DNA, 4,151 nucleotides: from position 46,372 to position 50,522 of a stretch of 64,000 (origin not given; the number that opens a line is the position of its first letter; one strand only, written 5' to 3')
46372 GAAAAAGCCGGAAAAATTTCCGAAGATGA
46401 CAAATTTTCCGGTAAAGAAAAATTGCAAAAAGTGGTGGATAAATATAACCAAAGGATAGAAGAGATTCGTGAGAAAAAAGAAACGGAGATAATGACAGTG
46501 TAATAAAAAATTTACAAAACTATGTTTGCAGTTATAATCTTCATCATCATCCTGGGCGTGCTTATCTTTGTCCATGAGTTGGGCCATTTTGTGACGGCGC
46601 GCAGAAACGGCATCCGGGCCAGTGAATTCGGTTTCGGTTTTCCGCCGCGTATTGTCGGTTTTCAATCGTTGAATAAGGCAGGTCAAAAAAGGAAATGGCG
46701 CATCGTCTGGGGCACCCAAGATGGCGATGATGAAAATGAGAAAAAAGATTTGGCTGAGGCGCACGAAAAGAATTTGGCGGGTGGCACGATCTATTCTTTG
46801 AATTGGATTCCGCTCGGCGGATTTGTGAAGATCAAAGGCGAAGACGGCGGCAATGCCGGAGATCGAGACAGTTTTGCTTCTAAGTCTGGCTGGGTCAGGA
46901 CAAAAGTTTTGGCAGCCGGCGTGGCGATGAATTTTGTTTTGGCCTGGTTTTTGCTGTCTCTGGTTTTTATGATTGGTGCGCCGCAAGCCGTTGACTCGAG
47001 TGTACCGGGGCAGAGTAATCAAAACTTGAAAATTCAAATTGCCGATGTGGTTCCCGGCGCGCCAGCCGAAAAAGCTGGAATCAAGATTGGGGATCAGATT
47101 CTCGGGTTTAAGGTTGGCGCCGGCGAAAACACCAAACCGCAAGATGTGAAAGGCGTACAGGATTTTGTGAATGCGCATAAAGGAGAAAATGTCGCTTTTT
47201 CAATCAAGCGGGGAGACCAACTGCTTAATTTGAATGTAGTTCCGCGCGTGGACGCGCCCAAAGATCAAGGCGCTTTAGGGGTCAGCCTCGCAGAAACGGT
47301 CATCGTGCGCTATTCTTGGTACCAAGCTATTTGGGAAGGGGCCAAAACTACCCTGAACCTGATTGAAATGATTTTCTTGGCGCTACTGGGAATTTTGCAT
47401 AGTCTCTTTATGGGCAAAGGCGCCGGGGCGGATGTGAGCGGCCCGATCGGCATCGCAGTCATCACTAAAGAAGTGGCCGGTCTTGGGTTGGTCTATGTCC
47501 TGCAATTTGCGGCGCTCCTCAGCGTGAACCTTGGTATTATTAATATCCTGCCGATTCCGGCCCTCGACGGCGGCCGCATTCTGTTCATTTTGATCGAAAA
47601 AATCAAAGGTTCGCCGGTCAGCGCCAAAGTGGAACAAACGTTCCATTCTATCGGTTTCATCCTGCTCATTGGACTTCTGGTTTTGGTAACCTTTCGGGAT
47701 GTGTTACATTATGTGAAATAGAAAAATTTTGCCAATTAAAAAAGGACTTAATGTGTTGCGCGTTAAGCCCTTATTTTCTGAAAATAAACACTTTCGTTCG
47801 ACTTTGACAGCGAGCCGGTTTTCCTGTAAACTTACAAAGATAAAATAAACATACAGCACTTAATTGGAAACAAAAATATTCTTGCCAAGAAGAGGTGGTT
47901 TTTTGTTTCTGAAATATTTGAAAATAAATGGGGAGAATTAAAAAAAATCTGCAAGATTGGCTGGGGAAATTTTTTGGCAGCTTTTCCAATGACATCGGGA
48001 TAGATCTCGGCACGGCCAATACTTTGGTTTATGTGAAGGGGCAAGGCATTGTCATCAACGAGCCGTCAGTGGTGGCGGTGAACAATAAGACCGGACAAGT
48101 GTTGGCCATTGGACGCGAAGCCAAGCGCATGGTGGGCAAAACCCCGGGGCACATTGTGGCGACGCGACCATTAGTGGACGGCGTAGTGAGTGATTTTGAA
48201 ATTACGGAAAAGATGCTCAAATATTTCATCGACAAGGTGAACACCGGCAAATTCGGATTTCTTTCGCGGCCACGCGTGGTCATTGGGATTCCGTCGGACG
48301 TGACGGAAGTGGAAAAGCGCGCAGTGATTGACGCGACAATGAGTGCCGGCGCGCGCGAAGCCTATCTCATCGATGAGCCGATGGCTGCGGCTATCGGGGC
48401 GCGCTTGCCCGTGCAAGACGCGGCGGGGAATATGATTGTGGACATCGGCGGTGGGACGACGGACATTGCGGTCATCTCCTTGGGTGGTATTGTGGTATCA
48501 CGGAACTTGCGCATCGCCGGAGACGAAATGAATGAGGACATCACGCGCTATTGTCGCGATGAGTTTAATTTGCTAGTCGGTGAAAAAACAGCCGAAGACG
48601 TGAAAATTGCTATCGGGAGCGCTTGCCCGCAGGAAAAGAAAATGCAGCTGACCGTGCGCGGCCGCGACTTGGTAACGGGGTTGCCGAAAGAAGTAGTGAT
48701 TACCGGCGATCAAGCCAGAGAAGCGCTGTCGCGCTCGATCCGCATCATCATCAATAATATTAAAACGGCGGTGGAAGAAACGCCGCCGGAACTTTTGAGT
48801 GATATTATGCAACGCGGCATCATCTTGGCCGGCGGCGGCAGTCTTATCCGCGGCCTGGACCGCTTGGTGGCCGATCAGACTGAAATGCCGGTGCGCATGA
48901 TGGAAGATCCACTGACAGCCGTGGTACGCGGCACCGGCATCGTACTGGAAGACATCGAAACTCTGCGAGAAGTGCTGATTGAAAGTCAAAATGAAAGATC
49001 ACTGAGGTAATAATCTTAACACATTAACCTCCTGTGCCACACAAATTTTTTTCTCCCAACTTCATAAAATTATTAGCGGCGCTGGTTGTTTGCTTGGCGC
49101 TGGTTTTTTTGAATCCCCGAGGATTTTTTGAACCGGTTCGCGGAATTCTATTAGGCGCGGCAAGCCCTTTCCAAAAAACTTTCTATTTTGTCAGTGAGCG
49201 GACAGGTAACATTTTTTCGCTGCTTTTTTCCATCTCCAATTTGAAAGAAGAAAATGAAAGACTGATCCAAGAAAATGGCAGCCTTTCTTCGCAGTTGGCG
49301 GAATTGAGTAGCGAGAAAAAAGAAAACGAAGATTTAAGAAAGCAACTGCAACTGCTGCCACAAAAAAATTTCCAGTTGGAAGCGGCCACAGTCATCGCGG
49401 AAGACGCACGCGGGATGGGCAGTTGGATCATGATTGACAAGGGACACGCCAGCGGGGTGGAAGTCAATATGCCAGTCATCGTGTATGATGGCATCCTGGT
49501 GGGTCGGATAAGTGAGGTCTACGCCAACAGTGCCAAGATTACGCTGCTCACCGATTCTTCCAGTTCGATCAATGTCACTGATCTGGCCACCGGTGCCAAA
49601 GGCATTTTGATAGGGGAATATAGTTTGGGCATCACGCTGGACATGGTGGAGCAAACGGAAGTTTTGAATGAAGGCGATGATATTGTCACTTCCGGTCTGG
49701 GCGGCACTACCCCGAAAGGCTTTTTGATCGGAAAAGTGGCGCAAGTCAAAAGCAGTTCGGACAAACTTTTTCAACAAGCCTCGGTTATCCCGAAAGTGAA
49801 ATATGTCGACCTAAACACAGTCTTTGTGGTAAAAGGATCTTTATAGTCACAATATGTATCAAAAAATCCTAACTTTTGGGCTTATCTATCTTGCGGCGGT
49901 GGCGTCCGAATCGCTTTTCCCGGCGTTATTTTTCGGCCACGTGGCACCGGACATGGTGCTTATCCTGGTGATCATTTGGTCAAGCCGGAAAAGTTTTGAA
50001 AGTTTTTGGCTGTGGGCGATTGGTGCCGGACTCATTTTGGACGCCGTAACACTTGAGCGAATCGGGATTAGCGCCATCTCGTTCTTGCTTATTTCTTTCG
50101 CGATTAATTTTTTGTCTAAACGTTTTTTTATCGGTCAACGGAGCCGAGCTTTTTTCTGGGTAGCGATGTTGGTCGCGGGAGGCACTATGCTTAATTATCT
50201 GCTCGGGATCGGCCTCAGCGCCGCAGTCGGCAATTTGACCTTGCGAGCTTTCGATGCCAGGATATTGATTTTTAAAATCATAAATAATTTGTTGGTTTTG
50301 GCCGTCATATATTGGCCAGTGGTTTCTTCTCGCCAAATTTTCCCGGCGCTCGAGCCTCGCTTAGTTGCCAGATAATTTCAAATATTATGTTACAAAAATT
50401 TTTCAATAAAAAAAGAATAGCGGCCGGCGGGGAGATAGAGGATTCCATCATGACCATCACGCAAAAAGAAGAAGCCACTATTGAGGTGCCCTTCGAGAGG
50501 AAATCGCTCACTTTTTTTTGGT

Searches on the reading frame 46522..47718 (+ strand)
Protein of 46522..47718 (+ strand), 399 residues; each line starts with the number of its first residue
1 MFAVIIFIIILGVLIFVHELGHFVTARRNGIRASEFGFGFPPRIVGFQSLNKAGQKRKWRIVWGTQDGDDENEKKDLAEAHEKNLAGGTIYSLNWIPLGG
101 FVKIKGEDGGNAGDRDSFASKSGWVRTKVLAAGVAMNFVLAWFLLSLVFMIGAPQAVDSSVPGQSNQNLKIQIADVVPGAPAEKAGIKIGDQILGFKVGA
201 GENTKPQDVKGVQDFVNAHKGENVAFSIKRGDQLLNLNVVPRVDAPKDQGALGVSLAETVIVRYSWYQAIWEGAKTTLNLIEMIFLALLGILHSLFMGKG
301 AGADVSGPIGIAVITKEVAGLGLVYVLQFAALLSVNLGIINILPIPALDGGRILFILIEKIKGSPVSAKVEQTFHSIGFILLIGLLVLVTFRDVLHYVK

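Call 29: search_protein_families(library=pfam, max_evalue=0.0001, proteins=[window:46522-47718:+])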
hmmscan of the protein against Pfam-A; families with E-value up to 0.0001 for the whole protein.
window:46522-47718:+ (399 aa): 4 families
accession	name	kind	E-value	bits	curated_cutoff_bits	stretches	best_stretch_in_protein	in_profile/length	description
PF02163.28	Peptidase_M50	-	9.7e-54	182.5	27.2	2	86-384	44-220/221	Peptidase family M50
PF17820.7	PDZ_6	-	3.5e-07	30.3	27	1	173-230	2-54/54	PDZ domain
PF13180.12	PDZ_2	-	2.2e-06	28.3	27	1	166-239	9-78/80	PDZ domain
PF00595.29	PDZ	-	1e-05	26.3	23.2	1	164-195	19-51/81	PDZ domain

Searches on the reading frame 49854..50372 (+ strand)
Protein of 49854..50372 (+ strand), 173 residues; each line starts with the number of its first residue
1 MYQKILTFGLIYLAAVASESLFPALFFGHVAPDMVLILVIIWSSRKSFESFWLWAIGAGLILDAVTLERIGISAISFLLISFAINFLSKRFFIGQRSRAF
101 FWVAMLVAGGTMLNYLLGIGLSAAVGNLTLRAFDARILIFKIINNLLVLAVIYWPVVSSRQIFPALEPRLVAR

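Call 29: search_protein_families(library=pfam, max_evalue=0.0001, proteins=[window:49854-50372:+])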
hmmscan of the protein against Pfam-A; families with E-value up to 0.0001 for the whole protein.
window:49854-50372:+ (173 aa): 1 family
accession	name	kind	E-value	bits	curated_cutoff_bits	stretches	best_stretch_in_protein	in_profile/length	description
PF04093.17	MreD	-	2.1e-06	28.3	24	1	12-151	14-151/158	rod shape-determining protein MreD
